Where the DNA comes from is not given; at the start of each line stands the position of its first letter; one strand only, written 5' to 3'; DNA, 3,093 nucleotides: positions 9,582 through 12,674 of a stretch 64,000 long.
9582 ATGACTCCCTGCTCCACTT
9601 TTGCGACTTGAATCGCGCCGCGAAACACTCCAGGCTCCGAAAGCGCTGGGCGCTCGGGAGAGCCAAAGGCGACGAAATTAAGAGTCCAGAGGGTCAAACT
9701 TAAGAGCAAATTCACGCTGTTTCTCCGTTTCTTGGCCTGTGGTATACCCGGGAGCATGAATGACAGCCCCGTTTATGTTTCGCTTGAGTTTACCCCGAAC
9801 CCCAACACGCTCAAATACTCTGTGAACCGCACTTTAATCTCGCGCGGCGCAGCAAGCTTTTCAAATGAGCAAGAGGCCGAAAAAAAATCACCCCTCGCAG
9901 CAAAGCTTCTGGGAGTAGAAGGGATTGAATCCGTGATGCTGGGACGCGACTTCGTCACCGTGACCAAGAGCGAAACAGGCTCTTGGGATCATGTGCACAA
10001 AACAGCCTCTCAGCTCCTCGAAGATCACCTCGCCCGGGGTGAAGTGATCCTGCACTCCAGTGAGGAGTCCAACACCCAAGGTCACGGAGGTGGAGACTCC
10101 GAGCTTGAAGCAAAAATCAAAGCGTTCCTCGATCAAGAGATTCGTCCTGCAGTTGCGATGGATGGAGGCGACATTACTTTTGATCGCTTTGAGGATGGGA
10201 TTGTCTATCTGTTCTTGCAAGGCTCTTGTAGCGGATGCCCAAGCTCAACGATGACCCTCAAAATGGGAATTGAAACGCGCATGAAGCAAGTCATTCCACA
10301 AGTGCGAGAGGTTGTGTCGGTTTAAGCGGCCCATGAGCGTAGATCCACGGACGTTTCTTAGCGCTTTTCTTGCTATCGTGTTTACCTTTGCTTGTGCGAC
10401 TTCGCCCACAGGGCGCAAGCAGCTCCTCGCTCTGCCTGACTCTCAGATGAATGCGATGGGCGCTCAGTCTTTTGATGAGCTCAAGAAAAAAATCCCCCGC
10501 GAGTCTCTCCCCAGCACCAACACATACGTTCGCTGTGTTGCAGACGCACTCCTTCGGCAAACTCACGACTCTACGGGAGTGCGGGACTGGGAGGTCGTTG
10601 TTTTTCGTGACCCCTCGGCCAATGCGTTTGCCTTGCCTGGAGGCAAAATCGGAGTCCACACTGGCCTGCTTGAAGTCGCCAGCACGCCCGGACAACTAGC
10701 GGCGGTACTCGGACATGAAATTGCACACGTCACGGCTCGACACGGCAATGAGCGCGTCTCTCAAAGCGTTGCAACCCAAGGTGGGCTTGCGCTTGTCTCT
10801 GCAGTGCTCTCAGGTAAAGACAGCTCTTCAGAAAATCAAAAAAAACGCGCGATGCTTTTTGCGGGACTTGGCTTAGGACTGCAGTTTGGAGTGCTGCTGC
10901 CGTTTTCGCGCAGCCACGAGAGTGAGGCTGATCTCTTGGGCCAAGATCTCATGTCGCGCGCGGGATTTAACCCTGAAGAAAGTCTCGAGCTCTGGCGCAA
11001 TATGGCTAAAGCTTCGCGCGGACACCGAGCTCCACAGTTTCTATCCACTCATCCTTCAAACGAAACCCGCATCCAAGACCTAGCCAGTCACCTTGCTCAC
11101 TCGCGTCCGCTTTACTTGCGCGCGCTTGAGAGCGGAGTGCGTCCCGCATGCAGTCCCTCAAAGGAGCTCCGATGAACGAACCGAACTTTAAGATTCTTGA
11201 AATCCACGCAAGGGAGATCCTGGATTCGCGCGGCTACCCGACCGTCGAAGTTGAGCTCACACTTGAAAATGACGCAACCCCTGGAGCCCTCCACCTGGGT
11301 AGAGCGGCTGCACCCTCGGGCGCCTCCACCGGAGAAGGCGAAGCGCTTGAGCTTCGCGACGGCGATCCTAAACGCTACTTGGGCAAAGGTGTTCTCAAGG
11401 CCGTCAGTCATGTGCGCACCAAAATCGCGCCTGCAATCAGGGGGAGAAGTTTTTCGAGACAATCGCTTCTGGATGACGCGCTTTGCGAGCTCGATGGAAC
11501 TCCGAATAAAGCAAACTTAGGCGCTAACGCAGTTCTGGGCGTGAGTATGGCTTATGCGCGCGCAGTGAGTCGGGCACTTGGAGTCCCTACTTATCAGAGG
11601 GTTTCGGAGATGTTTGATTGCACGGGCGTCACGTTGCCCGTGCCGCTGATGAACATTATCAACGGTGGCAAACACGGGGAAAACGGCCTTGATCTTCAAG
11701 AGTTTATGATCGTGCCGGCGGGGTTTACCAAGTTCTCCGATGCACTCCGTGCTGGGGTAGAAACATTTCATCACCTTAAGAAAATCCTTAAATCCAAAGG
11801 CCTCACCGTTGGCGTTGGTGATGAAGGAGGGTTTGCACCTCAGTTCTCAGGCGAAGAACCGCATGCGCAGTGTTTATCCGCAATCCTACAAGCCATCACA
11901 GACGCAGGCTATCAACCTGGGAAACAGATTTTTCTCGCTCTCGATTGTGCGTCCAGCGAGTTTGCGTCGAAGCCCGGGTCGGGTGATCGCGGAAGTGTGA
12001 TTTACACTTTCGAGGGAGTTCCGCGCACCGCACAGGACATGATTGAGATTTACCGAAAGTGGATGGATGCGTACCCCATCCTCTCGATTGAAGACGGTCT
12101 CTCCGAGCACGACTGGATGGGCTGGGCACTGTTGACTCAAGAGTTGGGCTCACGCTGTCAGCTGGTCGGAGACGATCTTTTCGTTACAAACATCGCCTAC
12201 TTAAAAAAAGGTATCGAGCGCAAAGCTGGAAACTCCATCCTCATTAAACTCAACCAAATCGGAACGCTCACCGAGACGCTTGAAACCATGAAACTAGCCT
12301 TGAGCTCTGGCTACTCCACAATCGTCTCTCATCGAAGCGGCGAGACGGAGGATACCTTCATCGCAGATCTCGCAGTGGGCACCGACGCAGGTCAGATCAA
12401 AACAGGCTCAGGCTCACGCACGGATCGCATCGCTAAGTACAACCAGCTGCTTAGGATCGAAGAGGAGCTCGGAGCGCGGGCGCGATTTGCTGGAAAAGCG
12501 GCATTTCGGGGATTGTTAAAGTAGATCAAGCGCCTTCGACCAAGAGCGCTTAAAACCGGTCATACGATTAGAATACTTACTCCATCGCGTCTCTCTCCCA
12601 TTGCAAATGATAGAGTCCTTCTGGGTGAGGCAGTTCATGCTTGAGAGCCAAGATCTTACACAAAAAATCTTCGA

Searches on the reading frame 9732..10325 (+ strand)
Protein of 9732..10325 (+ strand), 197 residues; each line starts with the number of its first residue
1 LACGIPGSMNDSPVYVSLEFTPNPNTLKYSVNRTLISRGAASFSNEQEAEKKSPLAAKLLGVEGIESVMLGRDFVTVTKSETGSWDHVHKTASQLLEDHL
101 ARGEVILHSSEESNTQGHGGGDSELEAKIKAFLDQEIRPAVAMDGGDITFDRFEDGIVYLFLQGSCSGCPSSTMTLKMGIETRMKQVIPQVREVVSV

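Call 8: search_protein_families(library=pfam, proteins=[window:9732-10325:+], max_evalue=0.0001)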
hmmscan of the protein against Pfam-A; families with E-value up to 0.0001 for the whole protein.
window:9732-10325:+ (197 aa): 2 families
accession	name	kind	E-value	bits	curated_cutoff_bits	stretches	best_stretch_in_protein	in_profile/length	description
PF01106.22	NifU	-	2.2e-26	92.2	27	1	129-195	1-67/67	NifU-like domain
PF08712.16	Nfu_N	-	8e-23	80.7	27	1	18-102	3-87/88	Scaffold protein Nfu/NifU N terminal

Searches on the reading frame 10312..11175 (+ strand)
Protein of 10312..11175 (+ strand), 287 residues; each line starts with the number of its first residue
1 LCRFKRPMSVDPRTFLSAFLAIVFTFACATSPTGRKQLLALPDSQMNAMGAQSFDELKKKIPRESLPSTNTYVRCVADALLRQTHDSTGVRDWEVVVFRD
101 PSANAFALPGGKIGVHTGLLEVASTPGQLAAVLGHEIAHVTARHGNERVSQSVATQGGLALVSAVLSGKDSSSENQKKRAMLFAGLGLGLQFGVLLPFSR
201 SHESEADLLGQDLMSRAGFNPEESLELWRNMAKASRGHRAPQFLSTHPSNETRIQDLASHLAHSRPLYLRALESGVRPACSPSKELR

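Call 8: search_protein_families(library=pfam, proteins=[window:10312-11175:+], max_evalue=0.0001)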
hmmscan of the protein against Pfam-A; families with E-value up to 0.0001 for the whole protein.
window:10312-11175:+ (287 aa): 1 family
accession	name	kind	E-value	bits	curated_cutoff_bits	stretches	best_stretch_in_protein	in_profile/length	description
PF01435.24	Peptidase_M48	-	7.6e-40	137.2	20.3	1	68-258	2-183/186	Peptidase family M48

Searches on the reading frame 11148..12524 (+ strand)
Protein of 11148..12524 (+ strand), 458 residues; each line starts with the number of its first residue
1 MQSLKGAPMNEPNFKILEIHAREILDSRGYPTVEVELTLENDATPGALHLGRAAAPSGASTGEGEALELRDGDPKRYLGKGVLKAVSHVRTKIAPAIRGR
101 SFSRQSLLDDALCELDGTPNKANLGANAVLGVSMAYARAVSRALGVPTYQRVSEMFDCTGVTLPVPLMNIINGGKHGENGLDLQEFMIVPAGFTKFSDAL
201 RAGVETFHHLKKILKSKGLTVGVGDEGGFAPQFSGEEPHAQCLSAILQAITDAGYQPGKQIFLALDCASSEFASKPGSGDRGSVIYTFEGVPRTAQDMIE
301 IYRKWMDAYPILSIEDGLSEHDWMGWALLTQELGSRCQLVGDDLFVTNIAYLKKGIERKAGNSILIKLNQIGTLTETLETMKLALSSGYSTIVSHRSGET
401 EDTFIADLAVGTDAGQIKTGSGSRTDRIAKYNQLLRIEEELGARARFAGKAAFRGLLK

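Call 8: search_protein_families(library=pfam, proteins=[window:11148-12524:+], max_evalue=0.0001)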
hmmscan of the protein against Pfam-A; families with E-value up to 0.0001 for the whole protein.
window:11148-12524:+ (458 aa): 2 families
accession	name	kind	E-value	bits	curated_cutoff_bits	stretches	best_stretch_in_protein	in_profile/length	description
PF00113.28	Enolase_C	-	4.2e-112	374.7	21.5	1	162-453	3-293/296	Enolase, C-terminal TIM barrel domain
PF03952.21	Enolase_N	-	4.9e-50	169.5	35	1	16-150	1-129/131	Enolase, N-terminal domain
